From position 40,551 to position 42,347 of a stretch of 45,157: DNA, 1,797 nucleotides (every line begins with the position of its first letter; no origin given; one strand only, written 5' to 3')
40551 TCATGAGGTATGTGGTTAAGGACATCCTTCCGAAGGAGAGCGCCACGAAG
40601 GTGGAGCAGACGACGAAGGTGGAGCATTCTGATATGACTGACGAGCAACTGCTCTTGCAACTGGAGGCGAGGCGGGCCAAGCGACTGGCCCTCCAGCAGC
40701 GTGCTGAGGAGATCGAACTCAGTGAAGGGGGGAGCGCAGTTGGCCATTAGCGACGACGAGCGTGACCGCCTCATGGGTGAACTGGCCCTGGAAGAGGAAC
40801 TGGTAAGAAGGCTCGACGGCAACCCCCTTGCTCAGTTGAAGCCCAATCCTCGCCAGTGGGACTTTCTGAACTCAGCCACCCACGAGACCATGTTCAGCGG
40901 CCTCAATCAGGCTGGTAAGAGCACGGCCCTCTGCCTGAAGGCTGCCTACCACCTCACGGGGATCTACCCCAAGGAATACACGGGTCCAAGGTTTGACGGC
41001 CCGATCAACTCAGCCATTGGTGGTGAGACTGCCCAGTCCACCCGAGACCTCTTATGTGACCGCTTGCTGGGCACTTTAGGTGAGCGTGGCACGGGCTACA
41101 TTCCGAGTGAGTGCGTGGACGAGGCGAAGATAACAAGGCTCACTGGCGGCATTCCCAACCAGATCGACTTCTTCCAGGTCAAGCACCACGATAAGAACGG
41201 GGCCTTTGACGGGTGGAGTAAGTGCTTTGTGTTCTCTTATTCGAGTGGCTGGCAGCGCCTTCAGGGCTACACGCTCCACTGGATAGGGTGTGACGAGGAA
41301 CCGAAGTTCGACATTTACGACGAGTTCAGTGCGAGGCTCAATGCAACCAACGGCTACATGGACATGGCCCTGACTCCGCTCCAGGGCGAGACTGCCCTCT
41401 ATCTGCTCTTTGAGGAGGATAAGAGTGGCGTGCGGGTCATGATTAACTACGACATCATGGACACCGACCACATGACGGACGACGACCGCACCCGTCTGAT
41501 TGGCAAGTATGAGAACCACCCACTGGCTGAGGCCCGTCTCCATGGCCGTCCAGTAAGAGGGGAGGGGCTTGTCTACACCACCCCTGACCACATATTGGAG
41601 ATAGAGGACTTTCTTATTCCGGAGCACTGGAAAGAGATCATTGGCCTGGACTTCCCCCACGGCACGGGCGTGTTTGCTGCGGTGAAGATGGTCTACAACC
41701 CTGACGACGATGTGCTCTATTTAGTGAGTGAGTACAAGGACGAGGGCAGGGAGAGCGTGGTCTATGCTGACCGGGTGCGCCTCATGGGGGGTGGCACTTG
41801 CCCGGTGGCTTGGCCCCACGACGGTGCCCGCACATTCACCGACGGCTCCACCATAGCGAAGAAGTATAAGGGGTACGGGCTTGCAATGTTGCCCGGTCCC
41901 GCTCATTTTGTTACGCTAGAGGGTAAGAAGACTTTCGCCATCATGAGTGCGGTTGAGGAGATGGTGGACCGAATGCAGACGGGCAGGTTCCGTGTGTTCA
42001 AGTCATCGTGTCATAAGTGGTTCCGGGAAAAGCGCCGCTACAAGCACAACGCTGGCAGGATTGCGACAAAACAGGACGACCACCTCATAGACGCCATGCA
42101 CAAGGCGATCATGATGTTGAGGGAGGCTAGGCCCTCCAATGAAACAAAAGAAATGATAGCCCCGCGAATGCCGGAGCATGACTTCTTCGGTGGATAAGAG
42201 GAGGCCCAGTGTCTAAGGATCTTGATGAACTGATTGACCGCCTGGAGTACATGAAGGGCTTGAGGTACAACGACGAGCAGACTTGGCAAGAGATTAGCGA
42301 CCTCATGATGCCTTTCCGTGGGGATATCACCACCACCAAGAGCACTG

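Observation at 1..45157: Heptamer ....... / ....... is over-represented more than 10-fold, independent of reading frame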

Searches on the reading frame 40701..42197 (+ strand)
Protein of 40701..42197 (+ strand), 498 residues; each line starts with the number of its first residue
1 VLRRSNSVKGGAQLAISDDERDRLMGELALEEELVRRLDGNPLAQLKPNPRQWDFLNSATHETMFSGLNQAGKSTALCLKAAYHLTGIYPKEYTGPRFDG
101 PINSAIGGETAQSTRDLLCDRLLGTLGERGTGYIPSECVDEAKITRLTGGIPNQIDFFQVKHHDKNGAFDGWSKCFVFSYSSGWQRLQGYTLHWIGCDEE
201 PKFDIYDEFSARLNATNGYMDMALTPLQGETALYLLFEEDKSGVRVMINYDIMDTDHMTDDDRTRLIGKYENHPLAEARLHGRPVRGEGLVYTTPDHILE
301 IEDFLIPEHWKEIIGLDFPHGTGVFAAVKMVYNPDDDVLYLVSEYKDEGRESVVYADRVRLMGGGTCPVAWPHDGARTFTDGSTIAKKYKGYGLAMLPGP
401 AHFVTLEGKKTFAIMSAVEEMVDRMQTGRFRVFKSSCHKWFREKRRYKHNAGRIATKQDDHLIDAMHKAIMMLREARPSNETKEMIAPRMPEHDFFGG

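Call 8: search_protein_families(library=phrogs, proteins=[window:40701-42197:+])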
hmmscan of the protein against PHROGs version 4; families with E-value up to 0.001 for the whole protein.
window:40701-42197:+ (498 aa): 4 families
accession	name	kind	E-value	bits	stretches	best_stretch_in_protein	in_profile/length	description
phrog_31467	-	unknown function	1.1e-23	85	1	63-262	58-257/261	-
phrog_2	-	head and packaging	1.6e-17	64.6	1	44-472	262-591/807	terminase large subunit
phrog_5653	-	head and packaging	1.4e-14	55.3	1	286-477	5-184/199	terminase large subunit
phrog_30463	-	unknown function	1.9e-07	32.7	1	412-480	13-80/101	-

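Call 11: find_homologous_proteins(query=window:40701-42197:+)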
Query window:40701-42197:+ (498 aa): 176 proteins with E <= 0.001 among 8000 candidates; the best 120 are listed.
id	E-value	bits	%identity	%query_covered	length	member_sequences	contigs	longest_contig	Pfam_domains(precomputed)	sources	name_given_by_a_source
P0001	0.0e+0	1155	99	99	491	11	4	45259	PF17289.9,PF03237.22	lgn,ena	-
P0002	2.9e-240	816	72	96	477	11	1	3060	PF17289.9,PF03237.22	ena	-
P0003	1.7e-237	807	70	96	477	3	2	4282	PF17289.9,PF03237.22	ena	-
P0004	1.5e-224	764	66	97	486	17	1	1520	PF17289.9,PF03237.22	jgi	jgi:phage terminase large subunit-like protein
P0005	2.8e-220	750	66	91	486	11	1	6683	PF17289.9,PF03237.22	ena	-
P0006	1.9e-218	744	65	93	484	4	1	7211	PF17289.9,PF03237.22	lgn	-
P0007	4.2e-218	743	65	96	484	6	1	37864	PF17289.9,PF03237.22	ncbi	-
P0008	2.0e-217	741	65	96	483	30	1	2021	PF17289.9,PF03237.22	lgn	-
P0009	8.7e-217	739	66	96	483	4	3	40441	PF17289.9,PF03237.22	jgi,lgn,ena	-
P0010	4.1e-216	737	64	97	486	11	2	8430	PF17289.9,PF03237.22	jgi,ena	-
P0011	6.6e-216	736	65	91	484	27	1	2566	PF17289.9,PF03237.22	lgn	-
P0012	2.5e-215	734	63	97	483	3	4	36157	PF03237.22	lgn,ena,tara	tara:strand:- start:5228 stop:6679 length:1452 start_codon:yes stop_codon:yes gene_type:complete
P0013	6.2e-213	726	65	96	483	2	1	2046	PF17289.9,PF03237.22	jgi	-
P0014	3.6e-211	720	64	93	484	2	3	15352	PF17289.9,PF03237.22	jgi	-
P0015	6.7e-211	719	64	93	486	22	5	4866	PF17289.9,PF03237.22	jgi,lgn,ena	-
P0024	2.6e-161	556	53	92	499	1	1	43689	PF17289.9,PF03237.22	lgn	-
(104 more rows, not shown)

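Call 16: find_related_loci(query=window:40701-42197:+, collection=viral_contigs, flank=10000)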
Query window:40701-42197:+ (498 aa) in viral_contigs; peptide patterns used: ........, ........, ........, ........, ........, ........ (x = any residue, [..] = any of these).
20 stretches matched a pattern; 19 encode a relative of the query (tblastn E <= 1e-3); 19 distinct loci.
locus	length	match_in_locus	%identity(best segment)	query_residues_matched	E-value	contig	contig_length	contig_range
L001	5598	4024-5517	99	1-498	0e+0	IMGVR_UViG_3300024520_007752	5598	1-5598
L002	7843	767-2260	99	1-498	0e+0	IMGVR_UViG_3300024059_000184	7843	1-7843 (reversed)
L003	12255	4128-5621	99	1-498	0e+0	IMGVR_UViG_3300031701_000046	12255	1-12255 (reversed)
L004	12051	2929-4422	98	1-498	0e+0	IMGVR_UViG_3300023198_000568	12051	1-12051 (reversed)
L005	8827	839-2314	91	9-496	0e+0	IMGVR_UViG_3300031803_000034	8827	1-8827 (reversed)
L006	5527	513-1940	72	20-497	0e+0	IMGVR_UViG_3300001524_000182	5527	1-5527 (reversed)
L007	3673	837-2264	72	20-497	0e+0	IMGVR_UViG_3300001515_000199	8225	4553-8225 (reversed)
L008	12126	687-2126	66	16-496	0e+0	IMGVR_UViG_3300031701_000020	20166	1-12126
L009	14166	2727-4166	66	16-496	0e+0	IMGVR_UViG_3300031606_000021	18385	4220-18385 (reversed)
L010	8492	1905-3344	66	16-496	0e+0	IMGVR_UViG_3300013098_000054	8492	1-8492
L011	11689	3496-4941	64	16-498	0e+0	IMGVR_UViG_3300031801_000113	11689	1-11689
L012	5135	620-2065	64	16-498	0e+0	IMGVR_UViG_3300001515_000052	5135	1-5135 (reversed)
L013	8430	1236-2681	64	16-498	0e+0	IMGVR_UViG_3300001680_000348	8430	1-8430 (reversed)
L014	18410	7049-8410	66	43-496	0e+0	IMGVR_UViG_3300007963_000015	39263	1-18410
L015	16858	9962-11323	66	43-496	0e+0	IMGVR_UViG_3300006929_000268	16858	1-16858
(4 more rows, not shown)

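Call 21: find_encoding_contigs(protein=P0001, flank=10000, max_places=4)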
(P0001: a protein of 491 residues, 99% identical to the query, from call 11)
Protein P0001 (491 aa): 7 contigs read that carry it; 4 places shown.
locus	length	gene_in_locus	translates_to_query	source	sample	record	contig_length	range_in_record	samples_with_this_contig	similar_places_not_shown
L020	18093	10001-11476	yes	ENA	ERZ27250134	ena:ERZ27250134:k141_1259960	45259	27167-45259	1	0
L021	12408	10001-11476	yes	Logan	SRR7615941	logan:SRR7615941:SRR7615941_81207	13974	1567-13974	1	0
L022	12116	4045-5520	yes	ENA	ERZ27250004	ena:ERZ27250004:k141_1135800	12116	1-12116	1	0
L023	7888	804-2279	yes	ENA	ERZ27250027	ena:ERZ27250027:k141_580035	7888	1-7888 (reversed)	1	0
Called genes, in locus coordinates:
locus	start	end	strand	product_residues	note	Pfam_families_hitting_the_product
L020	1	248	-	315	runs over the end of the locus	PF09588:YqaJ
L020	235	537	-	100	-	PF13560:HTH_31, PF01381:HTH_3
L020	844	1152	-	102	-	-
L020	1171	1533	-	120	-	-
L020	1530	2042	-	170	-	-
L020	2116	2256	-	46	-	-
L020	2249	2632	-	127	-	-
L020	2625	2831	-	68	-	-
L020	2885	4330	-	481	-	PF05762:VWA_CoxE (weak), PF13519:VWA_2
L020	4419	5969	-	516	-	PF20030:bpMoxR, PF07728:AAA_5, PF17868:AAA_lid_8 (weak)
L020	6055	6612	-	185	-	-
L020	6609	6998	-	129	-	-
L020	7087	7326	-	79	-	-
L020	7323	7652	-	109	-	-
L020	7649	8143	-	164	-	-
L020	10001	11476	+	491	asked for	PF03237:Terminase_6N, PF17289:Terminase_6C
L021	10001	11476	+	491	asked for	PF03237:Terminase_6N, PF17289:Terminase_6C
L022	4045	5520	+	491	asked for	PF03237:Terminase_6N, PF17289:Terminase_6C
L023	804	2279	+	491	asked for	PF03237:Terminase_6N, PF17289:Terminase_6C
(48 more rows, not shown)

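Call 22: find_encoding_contigs(protein=P0007, flank=10000, max_places=3)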
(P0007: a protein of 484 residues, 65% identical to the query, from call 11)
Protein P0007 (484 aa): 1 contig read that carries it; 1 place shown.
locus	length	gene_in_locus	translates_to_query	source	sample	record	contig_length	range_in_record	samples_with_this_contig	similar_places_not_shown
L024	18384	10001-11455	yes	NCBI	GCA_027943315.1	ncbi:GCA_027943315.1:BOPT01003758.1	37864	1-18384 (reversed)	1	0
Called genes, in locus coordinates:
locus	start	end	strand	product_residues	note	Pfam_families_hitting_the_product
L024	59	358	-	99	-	-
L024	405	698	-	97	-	-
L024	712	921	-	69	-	-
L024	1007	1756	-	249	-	-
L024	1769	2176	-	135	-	-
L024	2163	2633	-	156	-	-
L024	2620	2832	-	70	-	-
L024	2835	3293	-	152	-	-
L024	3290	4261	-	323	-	PF08401:ArdcN, PF18818:MPTase-PolyVal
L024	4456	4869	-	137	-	-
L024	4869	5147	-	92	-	-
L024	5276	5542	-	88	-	-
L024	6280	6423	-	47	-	-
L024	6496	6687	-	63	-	-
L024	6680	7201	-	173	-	-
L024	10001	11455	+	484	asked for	PF03237:Terminase_6N, PF17289:Terminase_6C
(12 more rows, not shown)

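Call 23: find_encoding_contigs(protein=P0009, flank=10000, max_places=2)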
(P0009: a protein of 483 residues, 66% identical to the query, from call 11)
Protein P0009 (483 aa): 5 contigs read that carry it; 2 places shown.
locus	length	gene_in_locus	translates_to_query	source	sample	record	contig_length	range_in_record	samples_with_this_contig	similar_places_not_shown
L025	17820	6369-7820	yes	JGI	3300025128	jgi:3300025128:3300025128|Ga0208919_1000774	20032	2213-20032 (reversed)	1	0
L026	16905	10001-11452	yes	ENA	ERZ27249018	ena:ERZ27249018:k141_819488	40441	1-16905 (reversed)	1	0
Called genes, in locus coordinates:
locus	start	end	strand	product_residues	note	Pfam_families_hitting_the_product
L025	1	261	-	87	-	?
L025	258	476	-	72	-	-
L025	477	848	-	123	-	-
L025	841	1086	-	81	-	-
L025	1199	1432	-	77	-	-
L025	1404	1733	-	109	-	-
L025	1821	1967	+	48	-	-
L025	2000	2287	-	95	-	-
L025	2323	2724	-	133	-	-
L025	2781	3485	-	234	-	-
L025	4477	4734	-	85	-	-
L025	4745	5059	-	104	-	-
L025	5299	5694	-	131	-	-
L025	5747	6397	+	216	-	-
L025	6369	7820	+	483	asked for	PF03237:Terminase_6N, PF17289:Terminase_6C (weak)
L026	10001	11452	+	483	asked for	PF03237:Terminase_6N, PF17289:Terminase_6C (weak)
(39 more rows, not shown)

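Call 24: find_encoding_contigs(protein=P0024, flank=10000, max_places=2)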
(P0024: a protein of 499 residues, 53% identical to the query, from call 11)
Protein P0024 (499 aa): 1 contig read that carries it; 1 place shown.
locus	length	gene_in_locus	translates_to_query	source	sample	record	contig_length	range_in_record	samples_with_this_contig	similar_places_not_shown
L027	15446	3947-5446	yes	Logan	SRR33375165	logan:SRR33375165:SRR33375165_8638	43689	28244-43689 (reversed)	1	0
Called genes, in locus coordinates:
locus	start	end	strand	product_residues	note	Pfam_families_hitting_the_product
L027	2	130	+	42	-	?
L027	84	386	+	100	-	-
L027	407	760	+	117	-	-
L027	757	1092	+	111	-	-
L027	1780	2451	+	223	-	PF13519:VWA_2 (weak), PF13768:VWA_3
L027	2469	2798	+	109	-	PF18909:dGTP_diPhyd_N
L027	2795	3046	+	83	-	-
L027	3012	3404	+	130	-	PF10263:SprT-like (weak)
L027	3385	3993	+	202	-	-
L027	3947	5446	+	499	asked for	PF03237:Terminase_6N, PF17289:Terminase_6C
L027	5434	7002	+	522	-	PF12236:Head-tail_con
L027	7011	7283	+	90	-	-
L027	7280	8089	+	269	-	-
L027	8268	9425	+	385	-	PF19821:Phage_capsid_2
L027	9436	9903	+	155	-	-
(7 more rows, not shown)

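Call 25: find_encoding_contigs(protein=P0012, flank=10000, max_places=2)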
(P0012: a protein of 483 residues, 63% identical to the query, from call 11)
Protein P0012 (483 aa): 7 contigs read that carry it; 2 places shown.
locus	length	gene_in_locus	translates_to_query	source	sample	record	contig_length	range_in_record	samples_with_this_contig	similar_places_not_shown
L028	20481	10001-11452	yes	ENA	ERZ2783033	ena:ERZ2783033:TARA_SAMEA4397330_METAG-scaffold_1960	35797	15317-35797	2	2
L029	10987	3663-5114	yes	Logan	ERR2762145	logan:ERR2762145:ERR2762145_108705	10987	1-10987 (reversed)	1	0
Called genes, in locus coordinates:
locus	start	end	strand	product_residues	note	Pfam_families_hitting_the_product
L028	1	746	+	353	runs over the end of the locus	PF25164:CoiA_N (weak)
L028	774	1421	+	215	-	-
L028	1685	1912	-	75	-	-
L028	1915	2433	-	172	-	-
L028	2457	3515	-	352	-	PF03837:RecT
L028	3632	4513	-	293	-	PF09588:YqaJ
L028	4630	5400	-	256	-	-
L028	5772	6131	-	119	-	-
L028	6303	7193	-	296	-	PF17338:GP88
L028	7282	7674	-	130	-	PF22653:DUF7007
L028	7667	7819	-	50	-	-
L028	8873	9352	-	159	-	-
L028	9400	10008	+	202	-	-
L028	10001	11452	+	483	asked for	PF03237:Terminase_6N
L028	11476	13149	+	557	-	PF12236:Head-tail_con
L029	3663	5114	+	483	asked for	PF03237:Terminase_6N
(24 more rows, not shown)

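Call 30: find_related_loci(query=A1, collection=genome_contigs, flank=10000)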
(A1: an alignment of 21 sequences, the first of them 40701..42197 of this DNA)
Query A1 (498 aa) in genome_contigs; peptide patterns used: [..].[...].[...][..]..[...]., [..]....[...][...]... (x = any residue, [..] = any of these).
14 stretches matched a pattern; 1 encode a relative of the query (tblastn E <= 1e-3); 1 distinct loci.
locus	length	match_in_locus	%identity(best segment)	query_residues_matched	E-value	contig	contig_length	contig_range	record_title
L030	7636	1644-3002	48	30-483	4e-139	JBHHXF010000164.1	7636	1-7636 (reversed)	MAG: Anaerolineae bacterium isolate D_2_bin.38 NODE_4900_length_7636_cov_25.650310, whole genome shotgun sequence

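Call 59: find_related_loci(query=A1, collection=metagenome_contigs, flank=10000)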
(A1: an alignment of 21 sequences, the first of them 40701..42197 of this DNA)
Query A1 (498 aa) in metagenome_contigs; peptide patterns used: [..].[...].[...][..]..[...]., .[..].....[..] (x = any residue, [..] = any of these).
600 stretches matched a pattern (row limit reached: there are more); 534 encode a relative of the query (tblastn E <= 1e-3); the best 80 are kept; 80 distinct loci.
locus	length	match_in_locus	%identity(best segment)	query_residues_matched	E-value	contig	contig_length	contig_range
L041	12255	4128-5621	99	1-498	0e+0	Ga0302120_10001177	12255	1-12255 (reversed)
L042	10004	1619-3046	72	20-497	0e+0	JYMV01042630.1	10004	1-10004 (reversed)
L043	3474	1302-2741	71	11-497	0e+0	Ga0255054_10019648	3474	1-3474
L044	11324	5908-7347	66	16-496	0e+0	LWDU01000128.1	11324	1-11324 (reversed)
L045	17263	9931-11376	64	16-498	0e+0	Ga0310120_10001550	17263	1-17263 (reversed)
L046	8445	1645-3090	63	16-497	0e+0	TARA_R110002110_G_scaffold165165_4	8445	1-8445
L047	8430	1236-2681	64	16-498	0e+0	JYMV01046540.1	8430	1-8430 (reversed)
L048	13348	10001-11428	66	21-496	0e+0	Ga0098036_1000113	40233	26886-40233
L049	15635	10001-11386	66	35-496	0e+0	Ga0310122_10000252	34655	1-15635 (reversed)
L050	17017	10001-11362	66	43-496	0e+0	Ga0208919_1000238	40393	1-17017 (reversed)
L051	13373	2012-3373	66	43-496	0e+0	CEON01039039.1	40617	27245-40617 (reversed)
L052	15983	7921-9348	65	21-496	0e+0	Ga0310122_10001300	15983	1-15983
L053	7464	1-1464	62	10-497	0e+0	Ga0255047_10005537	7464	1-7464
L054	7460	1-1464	62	10-497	0e+0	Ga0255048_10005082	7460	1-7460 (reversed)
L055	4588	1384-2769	64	35-496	0e+0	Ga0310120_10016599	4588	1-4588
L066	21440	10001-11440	48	20-498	1e-155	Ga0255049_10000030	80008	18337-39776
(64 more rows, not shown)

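Call 67: search_protein_families(library=pfam, proteins=[L066:239-1228:-, L066:1351-2883:-, L066:3068-3628:+, L066:3740-4030:+, L066:4358-4639:-, L066:4863-5549:-, L066:5722-7899:-, L066:8090-8755:-, L066:8771-9160:-, L066:9445-10008:+], max_evalue=0.01)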
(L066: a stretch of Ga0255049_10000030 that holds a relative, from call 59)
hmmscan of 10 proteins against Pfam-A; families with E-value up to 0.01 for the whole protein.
L066:239-1228:- (329 aa): 1 family
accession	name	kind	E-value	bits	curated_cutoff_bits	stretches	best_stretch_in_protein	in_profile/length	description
PF17338.8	GP88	-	1.8e-18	67.7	24.4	1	89-313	30-226/230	Gene product 88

L066:1351-2883:- (510 aa): 0 families

L066:3068-3628:+ (186 aa): 0 families

L066:3740-4030:+ (96 aa): 0 families

L066:4358-4639:- (93 aa): 0 families

L066:4863-5549:- (228 aa): 1 family
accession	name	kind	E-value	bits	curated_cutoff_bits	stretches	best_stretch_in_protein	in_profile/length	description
PF02732.21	ERCC4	-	3.1e-11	43.8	24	1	84-206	1-139/140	ERCC4 domain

L066:5722-7899:- (725 aa): 5 families
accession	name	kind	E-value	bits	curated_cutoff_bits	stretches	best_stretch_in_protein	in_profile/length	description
PF08706.16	D5_N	-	4.2e-20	72.9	22.4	1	280-427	5-144/145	D5 N terminal like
PF08708.16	PriCT_1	-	3.3e-08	33.4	21.1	1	197-259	5-66/67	Primase C terminal 1 (PriCT-1)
PF19263.5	DUF5906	-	9.1e-08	33.2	27.6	1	458-571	2-114/114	Family of unknown function (DUF5906)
PF03288.22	Pox_D5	-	0.00097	20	21.4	1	636-682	4-50/86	Poxvirus D5 protein-like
PF16793.10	RepB_primase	-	0.002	18.5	24.3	1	79-173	62-148/186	RepB DNA-primase N-terminal domain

L066:8090-8755:- (221 aa): 0 families

L066:8771-9160:- (129 aa): 2 families
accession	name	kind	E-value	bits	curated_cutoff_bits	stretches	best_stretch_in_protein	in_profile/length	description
PF00436.31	SSB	-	1.5e-22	80.1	26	1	3-101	1-104/104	Single-strand binding protein family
PF01336.31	tRNA_anti-codon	-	0.01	16.2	27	0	44-81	26-61/75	OB-fold nucleic acid binding domain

L066:9445-10008:+ (187 aa): 0 families

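Call 73: search_protein_families(library=pfam, proteins=[L009:1910-2731:+, L009:1194-1913:+, L009:184-501:-], max_evalue=0.01)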
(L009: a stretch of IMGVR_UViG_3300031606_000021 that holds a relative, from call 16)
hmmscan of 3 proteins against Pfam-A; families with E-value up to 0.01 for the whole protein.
L009:1910-2731:+ (273 aa): 0 families

L009:1194-1913:+ (239 aa): 0 families

L009:184-501:- (105 aa): 1 family
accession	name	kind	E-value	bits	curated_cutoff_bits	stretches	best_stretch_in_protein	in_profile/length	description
PF00944.25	Peptidase_S3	-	0.0044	17.3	21.2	1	55-90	98-130/159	Alphavirus core protein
